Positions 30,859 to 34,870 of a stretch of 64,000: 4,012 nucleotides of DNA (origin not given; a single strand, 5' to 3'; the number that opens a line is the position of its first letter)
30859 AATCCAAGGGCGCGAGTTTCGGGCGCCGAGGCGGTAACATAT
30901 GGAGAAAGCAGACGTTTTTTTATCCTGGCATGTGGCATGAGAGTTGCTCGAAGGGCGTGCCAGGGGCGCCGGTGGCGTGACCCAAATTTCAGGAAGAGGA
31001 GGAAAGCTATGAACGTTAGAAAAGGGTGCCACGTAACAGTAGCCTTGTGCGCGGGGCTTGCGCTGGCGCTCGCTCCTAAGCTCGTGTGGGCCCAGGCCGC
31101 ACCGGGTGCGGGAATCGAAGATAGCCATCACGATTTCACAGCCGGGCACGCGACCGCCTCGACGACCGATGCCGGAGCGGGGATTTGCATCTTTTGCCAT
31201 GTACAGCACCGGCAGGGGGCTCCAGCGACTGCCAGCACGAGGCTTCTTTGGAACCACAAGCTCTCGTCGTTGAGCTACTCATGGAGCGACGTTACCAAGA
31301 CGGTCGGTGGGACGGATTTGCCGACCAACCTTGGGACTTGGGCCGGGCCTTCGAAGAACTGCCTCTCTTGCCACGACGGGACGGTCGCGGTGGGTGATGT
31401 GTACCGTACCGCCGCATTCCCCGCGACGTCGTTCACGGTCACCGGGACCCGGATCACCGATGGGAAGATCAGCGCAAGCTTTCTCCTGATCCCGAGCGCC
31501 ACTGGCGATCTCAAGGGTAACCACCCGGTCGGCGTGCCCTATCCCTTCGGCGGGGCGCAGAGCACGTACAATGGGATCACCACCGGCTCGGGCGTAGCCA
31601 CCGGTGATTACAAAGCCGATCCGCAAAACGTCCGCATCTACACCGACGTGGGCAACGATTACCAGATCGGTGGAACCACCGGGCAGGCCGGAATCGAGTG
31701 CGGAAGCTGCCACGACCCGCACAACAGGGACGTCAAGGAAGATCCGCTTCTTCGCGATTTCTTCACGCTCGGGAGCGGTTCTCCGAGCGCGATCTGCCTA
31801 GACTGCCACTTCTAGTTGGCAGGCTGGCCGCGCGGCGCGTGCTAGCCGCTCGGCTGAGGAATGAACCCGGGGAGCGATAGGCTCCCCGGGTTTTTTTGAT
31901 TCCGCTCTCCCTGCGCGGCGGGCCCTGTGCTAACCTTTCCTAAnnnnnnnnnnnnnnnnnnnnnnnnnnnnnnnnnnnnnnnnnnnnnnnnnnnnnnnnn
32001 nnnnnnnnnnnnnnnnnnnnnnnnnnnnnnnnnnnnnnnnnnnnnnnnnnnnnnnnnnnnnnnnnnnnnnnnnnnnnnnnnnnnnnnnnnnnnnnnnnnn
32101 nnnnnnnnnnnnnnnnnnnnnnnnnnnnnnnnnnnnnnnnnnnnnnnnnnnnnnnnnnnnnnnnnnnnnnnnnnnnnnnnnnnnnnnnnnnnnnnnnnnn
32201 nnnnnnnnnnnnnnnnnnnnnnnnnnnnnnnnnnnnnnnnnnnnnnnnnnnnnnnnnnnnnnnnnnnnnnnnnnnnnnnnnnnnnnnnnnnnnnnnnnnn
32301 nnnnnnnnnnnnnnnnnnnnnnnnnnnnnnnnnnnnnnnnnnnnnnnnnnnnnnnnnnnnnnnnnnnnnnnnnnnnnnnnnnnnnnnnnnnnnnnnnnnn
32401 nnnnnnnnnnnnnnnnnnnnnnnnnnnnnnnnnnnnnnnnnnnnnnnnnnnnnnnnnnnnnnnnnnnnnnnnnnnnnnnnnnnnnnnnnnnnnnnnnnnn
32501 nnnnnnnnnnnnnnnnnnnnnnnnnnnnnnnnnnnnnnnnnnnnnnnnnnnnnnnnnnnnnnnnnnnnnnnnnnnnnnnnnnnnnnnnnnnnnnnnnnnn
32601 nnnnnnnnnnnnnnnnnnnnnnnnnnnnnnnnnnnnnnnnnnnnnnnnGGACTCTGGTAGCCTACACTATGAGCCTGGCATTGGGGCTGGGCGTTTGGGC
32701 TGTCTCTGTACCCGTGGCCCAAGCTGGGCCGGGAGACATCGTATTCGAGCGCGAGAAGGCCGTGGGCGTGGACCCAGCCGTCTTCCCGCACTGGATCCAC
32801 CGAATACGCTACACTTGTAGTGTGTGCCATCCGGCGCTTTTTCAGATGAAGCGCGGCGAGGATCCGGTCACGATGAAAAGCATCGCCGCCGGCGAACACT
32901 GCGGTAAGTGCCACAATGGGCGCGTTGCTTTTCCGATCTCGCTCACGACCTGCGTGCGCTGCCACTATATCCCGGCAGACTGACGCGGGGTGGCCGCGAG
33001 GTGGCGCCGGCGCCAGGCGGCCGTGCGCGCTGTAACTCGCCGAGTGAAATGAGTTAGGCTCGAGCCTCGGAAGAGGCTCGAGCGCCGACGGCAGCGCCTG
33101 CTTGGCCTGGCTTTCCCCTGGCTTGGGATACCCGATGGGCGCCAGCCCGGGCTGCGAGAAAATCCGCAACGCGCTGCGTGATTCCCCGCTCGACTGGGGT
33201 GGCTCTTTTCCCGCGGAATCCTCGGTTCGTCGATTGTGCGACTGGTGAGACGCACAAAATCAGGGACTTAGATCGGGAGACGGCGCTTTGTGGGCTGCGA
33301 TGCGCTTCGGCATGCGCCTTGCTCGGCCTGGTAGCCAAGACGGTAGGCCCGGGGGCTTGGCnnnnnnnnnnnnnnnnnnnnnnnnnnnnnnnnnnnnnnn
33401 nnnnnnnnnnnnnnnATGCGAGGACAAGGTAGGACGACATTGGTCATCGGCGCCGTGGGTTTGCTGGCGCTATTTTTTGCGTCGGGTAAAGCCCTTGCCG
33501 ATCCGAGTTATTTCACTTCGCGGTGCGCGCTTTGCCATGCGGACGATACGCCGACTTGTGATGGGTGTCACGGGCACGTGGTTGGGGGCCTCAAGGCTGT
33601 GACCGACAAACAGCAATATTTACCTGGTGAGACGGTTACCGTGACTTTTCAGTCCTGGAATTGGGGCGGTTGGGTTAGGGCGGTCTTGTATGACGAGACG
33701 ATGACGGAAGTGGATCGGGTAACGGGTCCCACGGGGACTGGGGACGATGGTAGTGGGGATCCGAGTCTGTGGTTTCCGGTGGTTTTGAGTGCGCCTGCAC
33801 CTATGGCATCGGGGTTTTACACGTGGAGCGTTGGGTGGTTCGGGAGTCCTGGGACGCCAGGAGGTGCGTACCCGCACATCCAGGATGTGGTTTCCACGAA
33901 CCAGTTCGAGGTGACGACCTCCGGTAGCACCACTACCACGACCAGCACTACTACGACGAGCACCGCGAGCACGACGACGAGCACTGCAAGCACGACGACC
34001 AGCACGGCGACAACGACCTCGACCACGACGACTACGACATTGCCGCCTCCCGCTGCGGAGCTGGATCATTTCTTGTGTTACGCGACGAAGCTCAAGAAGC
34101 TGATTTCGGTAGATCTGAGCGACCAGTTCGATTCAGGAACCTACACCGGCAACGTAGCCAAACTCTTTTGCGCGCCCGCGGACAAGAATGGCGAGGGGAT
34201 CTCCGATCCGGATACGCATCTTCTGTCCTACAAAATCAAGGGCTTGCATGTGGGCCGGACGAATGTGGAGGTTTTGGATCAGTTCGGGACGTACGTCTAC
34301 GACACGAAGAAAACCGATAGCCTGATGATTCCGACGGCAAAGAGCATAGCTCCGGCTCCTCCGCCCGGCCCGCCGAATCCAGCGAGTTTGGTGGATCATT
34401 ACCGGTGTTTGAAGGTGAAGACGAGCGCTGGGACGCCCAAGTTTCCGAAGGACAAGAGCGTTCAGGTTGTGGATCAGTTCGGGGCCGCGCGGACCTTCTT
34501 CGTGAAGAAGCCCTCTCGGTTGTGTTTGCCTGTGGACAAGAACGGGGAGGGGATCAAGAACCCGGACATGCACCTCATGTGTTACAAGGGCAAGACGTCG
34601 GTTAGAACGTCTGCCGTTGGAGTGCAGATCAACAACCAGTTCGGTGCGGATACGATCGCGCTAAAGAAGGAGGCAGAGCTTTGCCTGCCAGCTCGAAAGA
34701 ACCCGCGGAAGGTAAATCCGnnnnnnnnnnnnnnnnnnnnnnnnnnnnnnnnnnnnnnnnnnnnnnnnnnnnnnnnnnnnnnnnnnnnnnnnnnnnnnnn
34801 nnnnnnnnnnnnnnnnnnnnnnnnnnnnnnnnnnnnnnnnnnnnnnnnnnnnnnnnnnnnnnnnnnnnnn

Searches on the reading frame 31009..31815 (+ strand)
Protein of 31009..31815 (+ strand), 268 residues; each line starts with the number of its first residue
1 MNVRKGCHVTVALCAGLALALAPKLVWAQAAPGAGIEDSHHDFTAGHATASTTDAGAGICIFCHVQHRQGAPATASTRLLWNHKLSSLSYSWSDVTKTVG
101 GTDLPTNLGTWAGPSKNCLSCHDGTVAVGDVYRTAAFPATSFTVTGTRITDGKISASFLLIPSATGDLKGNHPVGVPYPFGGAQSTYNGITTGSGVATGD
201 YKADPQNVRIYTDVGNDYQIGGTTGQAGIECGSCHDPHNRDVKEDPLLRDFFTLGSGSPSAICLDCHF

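Call 11: search_protein_families(library=pfam, proteins=[window:31009-31815:+], max_evalue=0.001)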
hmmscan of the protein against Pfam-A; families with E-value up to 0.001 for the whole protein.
window:31009-31815:+ (268 aa): 3 families
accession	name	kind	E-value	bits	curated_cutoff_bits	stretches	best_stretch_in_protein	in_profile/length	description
PF09699.15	Paired_CXXCH_1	-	7.5e-06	26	20.6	1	230-267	8-36/41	Doubled CXXCH motif (Paired_CXXCH_1)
PF14522.11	Cytochrome_C7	-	0.00045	20.4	24.8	0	227-267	40-66/67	Cytochrome c7 and related cytochrome c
PF22113.1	Mtrc-MtrF_II-IV_dom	-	0.00056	19.9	30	0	51-126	22-92/176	Outer membrane cytochrome MtrC/MtrF-like, domains II/IV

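Call 15: find_encoding_contigs(protein=window:31009-31815:+, flank=10000, max_places=10)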
Protein window:31009-31815:+ (268 aa): no gene with exactly this product is on record in the collection.

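Call 29: find_homologous_proteins(query=window:31009-31815:+, max_evalue=1e-10)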
Query window:31009-31815:+ (268 aa): 322 proteins with E <= 1e-10 among 4736 candidates; the best 120 are listed.
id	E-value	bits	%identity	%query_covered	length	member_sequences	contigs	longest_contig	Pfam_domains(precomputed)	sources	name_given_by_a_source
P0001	3.3e-174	596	96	100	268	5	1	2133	PF09699.16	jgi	-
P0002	3.4e-132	458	77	96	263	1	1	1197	PF09699.16,PF22113.2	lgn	-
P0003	2.3e-127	442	74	95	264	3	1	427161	-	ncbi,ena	-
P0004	3.8e-127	442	73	100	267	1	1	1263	-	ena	-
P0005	7.0e-127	441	77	89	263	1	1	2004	PF09699.16,PF22113.2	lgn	-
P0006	2.6e-124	432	77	88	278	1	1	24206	PF09699.16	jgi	jgi:Doubled CXXCH motif (Paired_CXXCH_1)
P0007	1.9e-101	357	63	94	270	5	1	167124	PF09699.16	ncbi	-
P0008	3.9e-86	307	56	97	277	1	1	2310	PF09699.16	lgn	-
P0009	1.4e-81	292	57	89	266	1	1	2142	-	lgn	-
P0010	9.7e-81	290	55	88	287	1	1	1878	PF22113.2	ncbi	-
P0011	8.9e-79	283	54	96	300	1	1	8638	PF09699.16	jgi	jgi:Doubled CXXCH motif (Paired_CXXCH_1)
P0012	3.6e-74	268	54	90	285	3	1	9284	PF09699.16,PF14522.12,PF22113.2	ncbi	-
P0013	2.4e-72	262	49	96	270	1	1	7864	PF09699.16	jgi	jgi:hypothetical protein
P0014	6.9e-72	260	51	96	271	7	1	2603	PF09699.16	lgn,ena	-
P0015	1.0e-71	260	51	92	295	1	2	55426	PF09699.16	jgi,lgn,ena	-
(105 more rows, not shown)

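Call 30: find_encoding_contigs(protein=P0003, flank=10000, max_places=3)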
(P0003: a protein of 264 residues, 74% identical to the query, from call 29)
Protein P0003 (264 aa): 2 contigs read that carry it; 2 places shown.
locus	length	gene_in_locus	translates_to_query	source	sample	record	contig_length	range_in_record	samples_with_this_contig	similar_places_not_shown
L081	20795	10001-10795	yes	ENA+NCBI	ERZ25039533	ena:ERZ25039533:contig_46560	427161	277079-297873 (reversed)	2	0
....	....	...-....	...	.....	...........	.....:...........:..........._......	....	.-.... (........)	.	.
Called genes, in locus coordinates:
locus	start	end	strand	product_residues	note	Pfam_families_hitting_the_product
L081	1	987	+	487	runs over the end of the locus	PF00909:Ammonium_transp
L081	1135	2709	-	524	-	-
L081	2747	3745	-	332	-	PF07044:DUF1329 (faint), PF17131:TP_0789-like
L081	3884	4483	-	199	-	PF00127:Copper-bind (faint), PF13620:CarboxypepD_reg (weak)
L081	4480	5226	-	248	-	PF14686:fn3_3 (weak), PF13620:CarboxypepD_reg, PF13715:CarbopepD_reg_2 (weak)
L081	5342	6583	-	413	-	PF09699:Paired_CXXCH_1 (faint), PF14522:Cytochrome_C7 (faint), PF14537:Cytochrom_c3_2 (weak)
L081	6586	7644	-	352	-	PF00033:Cytochrome_B, PF13631:Cytochrom_B_N_2, PF00032:Cytochrom_B_C (weak)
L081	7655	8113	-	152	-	PF25471:TM_PetC, PF00355:Rieske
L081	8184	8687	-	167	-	PF00034:Cytochrom_C (weak), PF13442:Cytochrome_CBB3 (weak)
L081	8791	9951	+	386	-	PF08450:SGL (faint), PF25021:TEN_NHL (faint), PF17170:DUF5128 (faint), PF06739:SBBP (faint), PF01436:NHL (weak)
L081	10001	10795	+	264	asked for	-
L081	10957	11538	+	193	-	PF14522:Cytochrome_C7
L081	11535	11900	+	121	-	PF14522:Cytochrome_C7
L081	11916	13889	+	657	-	-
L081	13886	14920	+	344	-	PF08450:SGL (faint), PF25021:TEN_NHL (faint), PF17170:DUF5128 (weak), PF01436:NHL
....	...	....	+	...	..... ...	-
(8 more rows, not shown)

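Call 31: find_encoding_contigs(protein=P0006, flank=10000, max_places=3)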
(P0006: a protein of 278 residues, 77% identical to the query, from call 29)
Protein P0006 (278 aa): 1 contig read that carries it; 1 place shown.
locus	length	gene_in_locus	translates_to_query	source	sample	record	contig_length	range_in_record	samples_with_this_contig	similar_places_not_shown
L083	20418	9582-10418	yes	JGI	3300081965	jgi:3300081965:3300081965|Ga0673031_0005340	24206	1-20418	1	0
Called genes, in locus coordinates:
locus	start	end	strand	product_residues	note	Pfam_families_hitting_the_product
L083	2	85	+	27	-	?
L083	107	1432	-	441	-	PF09699:Paired_CXXCH_1 (faint), PF14537:Cytochrom_c3_2 (faint), PF14522:Cytochrome_C7 (faint)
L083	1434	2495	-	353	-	PF00033:Cytochrome_B, PF13631:Cytochrom_B_N_2, PF00032:Cytochrom_B_C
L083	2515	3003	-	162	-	PF25471:TM_PetC (weak), PF00355:Rieske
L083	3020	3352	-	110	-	PF13442:Cytochrome_CBB3 (weak), PF00034:Cytochrom_C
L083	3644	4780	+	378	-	PF04055:Radical_SAM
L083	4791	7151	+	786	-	PF01926:MMR_HSR1, PF02421:FeoB_N, PF17910:FeoB_Cyto (faint), PF07670:Gate, PF07664:FeoB_C, PF07670:Gate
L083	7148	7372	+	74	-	-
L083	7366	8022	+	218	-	PF02742:Fe_dep_repr_C, PF04023:FeoA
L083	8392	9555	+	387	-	PF25021:TEN_NHL (faint), PF01436:NHL (faint), PF08450:SGL (faint), PF06739:SBBP (faint), PF17170:DUF5128 (weak)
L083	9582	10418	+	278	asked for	PF09699:Paired_CXXCH_1 (faint)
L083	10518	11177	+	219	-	PF14522:Cytochrome_C7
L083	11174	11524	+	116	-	PF14522:Cytochrome_C7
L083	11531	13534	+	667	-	-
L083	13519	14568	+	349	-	PF08450:SGL (faint), PF25021:TEN_NHL (faint), PF17170:DUF5128 (faint), PF01436:NHL (weak)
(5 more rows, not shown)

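Call 32: find_encoding_contigs(protein=P0007, flank=10000, max_places=3)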
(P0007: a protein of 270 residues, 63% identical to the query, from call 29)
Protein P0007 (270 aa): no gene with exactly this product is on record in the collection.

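Call 71: search_protein_families(library=ncbifam, proteins=[window:31009-31812:+], max_evalue=0.00001)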
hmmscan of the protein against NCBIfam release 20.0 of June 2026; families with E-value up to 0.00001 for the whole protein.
window:31009-31812:+ (268 aa): 0 families

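Call 87: find_encoding_contigs(protein=P0005, flank=3000, max_places=3)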
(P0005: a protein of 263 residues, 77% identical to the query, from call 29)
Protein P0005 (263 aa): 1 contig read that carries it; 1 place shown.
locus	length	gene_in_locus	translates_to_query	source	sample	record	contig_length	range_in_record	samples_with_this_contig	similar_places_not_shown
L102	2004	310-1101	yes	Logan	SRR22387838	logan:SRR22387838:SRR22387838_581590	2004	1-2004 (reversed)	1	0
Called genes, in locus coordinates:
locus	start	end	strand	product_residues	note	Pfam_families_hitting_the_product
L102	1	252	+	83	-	?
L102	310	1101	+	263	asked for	PF22113:Mtrc-MtrF_II-IV_dom (faint), PF09699:Paired_CXXCH_1 (faint)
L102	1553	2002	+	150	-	?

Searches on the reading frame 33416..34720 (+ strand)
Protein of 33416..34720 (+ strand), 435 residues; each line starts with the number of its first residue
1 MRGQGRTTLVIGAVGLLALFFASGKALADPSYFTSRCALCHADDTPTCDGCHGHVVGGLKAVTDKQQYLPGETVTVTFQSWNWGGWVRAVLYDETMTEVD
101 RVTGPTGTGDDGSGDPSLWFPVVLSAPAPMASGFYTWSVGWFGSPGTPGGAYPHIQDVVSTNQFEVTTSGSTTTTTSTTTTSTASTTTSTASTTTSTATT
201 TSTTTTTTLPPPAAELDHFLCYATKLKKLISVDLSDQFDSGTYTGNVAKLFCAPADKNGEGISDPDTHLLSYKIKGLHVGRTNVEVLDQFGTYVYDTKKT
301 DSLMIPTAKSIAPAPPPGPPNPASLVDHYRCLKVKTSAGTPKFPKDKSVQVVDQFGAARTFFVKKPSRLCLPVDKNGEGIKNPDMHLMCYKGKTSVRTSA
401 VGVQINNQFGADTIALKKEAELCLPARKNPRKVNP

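Call 47: find_related_loci(query=window:33416-34720:+, collection=metagenome_contigs, flank=4000)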
Query window:33416-34720:+ (435 aa) in metagenome_contigs; peptide patterns used: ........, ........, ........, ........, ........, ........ (x = any residue, [..] = any of these).
40 stretches matched a pattern; 9 encode a relative of the query (tblastn E <= 1e-3); 9 distinct loci.
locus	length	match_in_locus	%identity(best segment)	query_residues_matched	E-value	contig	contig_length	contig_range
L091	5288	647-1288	41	218-435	2e-42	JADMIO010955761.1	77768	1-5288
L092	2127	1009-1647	40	218-435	5e-41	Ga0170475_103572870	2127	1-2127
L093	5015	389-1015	39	215-426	6e-34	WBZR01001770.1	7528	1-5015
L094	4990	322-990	37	210-430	3e-32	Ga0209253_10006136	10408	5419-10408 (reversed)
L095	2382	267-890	38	216-429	2e-30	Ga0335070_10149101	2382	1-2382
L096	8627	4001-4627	35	215-433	5e-30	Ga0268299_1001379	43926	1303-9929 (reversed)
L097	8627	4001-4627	38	216-433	1e-32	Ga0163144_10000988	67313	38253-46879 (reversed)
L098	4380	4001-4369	44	216-429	4e-17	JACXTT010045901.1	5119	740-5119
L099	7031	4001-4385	35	324-435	1e-7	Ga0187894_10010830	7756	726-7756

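Call 55: find_homologous_proteins(query=window:33416-34720:+, max_evalue=1e-20)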
Query window:33416-34720:+ (435 aa): 234 proteins with E <= 1e-20 among 8000 candidates; the best 120 are listed.
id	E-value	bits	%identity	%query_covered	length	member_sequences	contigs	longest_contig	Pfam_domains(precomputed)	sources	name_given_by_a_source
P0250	3.8e-79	285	60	49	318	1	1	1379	PF24247.2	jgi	jgi:hypothetical protein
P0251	2.2e-76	276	60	49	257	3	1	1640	-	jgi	-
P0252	4.5e-73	265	57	50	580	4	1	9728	PF24247.2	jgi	jgi:hypothetical protein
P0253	7.2e-72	261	58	51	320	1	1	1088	PF24247.2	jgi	jgi:hypothetical protein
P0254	9.3e-72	260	59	49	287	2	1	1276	-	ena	-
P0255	3.3e-71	259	53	49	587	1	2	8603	PF24247.2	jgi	jgi:hypothetical protein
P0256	4.7e-71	258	50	49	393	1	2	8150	-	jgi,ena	-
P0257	2.0e-68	249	57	49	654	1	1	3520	-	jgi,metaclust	metaclust:\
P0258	6.9e-68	248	51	52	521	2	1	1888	-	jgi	jgi:hypothetical protein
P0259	1.5e-66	243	56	49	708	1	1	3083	PF24247.2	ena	-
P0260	1.8e-65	240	52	49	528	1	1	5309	PF00526.24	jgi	jgi:hypothetical protein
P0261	4.2e-62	229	47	50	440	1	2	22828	PF07603.18,PF24247.2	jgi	jgi:hypothetical protein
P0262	3.3e-59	219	48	51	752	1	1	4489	-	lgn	-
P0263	5.3e-59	218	49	49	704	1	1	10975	PF11617.14,PF24247.2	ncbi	-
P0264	2.4e-56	210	35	62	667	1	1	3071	PF24247.2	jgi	-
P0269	4.5e-54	202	58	37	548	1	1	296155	PF00801.27,PF20067.6,PF01436.28,PF18911.7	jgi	-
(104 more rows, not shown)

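Call 56: find_encoding_contigs(protein=P0269, flank=10000, max_places=2)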
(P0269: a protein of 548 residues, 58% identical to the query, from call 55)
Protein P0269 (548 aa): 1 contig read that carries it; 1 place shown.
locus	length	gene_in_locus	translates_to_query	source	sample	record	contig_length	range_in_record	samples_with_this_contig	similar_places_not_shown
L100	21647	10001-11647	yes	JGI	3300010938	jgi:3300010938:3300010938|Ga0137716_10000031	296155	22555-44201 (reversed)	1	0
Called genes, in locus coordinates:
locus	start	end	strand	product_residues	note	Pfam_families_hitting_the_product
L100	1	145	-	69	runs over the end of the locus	-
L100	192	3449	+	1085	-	PF14522:Cytochrome_C7 (faint), PF09699:Paired_CXXCH_1 (faint), PF22113:Mtrc-MtrF_II-IV_dom (faint)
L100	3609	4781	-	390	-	PF02771:Acyl-CoA_dh_N, PF02770:Acyl-CoA_dh_M, PF00441:Acyl-CoA_dh_1, PF08028:Acyl-CoA_dh_2 (weak)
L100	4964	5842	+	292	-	PF00126:HTH_1, PF03466:LysR_substrate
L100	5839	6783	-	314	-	PF00296:Bac_luciferase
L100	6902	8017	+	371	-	PF01118:Semialdhyde_dh, PF02774:Semialdhyde_dhC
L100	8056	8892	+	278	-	PF05708:Peptidase_C92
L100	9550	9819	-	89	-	-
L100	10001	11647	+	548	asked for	PF00801:PKD, PF18911:PKD_4, PF20067:SSL_N (faint), PF01436:NHL (weak)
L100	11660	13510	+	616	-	PF09699:Paired_CXXCH_1 (faint), PF14522:Cytochrome_C7 (faint), PF14537:Cytochrom_c3_2 (weak)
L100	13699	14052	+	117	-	-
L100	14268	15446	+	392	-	PF00144:Beta-lactamase (weak), PF00768:Peptidase_S11, PF13354:Beta-lactamase2, PF07943:PBP5_C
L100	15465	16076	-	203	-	PF01066:CDP-OH_P_transf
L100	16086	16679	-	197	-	PF01713:Smr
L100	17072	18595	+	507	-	PF00501:AMP-binding, PF13193:AMP-binding_C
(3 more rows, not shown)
